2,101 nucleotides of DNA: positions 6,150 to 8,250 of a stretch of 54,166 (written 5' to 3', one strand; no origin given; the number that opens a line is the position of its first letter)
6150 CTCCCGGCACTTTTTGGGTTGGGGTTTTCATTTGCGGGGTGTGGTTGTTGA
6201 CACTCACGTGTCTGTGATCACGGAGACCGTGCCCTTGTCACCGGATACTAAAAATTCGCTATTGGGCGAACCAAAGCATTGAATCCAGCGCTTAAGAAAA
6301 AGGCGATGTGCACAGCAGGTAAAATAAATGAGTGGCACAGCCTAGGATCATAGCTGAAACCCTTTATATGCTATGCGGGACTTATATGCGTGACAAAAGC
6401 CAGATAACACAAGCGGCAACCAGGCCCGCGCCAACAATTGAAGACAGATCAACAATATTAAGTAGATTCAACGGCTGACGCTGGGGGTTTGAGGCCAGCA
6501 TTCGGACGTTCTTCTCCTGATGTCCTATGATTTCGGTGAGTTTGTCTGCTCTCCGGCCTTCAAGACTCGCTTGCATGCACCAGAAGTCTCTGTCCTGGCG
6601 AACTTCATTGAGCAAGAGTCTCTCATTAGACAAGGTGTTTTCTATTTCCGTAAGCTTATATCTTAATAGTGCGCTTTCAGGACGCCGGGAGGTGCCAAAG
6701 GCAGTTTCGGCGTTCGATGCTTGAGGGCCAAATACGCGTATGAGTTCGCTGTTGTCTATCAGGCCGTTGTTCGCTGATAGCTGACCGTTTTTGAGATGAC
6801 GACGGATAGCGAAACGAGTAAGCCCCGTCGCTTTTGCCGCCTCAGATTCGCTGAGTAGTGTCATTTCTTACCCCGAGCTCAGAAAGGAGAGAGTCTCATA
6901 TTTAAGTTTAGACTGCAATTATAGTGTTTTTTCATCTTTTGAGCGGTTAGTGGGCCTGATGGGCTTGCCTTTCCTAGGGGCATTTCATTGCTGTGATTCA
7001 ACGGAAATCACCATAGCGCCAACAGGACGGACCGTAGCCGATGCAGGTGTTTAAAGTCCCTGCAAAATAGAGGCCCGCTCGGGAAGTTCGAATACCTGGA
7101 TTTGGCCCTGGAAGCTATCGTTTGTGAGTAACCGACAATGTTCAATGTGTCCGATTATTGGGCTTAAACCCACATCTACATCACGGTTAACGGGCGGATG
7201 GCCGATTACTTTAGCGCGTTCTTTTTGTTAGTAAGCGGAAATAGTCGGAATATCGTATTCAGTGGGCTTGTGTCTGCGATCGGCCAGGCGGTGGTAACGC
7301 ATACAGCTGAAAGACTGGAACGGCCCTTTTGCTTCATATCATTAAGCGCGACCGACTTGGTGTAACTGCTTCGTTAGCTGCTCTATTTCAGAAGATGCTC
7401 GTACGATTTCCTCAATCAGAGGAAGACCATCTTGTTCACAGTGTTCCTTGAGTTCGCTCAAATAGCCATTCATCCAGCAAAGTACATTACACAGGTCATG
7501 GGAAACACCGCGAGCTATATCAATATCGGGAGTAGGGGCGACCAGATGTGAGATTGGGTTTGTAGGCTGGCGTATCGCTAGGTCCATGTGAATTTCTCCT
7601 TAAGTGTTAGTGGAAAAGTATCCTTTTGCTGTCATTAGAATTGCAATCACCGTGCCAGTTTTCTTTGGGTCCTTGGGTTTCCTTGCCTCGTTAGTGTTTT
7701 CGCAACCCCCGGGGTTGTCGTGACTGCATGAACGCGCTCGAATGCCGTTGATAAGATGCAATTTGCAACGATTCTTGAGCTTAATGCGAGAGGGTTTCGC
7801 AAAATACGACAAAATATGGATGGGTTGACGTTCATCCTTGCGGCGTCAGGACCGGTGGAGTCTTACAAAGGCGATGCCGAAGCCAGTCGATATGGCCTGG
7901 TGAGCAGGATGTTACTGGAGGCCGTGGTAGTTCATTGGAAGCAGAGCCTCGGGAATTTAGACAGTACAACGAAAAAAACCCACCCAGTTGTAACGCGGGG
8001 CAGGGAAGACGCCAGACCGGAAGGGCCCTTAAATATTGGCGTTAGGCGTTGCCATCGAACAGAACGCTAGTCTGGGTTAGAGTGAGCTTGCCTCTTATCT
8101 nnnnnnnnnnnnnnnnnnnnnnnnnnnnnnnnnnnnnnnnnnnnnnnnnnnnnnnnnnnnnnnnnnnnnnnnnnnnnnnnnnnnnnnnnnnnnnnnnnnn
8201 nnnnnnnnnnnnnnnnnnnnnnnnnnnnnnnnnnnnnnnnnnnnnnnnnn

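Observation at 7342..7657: Sigma54-driven 81-aa protein consisting only of a histidine-kinase DHp/H-box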

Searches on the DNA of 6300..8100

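Call 66: search_rna_families(source=window, start=6300, end=8100, threshold=evalue, max_evalue=1)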
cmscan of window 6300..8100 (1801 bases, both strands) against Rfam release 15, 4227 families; matches with E-value up to 1: 0.
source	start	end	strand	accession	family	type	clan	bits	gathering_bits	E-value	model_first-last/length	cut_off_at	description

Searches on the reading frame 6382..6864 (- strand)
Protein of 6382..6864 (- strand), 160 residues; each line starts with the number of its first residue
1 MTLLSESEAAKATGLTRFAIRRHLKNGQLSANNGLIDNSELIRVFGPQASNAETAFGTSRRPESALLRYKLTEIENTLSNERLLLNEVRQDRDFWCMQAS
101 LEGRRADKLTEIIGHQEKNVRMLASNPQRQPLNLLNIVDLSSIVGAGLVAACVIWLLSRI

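Call 3: search_protein_families(library=pfam, proteins=[window:6382-6864:-], max_evalue=1)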
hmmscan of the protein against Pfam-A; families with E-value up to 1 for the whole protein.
window:6382-6864:- (160 aa): 0 families

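Call 71: search_protein_families(library=ncbifam, proteins=[window:6382-6864:-], max_evalue=0.01)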
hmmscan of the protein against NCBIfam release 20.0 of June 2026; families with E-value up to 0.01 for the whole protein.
window:6382-6864:- (160 aa): 1 family
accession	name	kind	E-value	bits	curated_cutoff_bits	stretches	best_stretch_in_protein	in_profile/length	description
NF038291.1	rep_pAB02_ORF2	subfamily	3.1e-11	43.9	85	1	3-114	2-118/172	plasmid replication DNA-binding protein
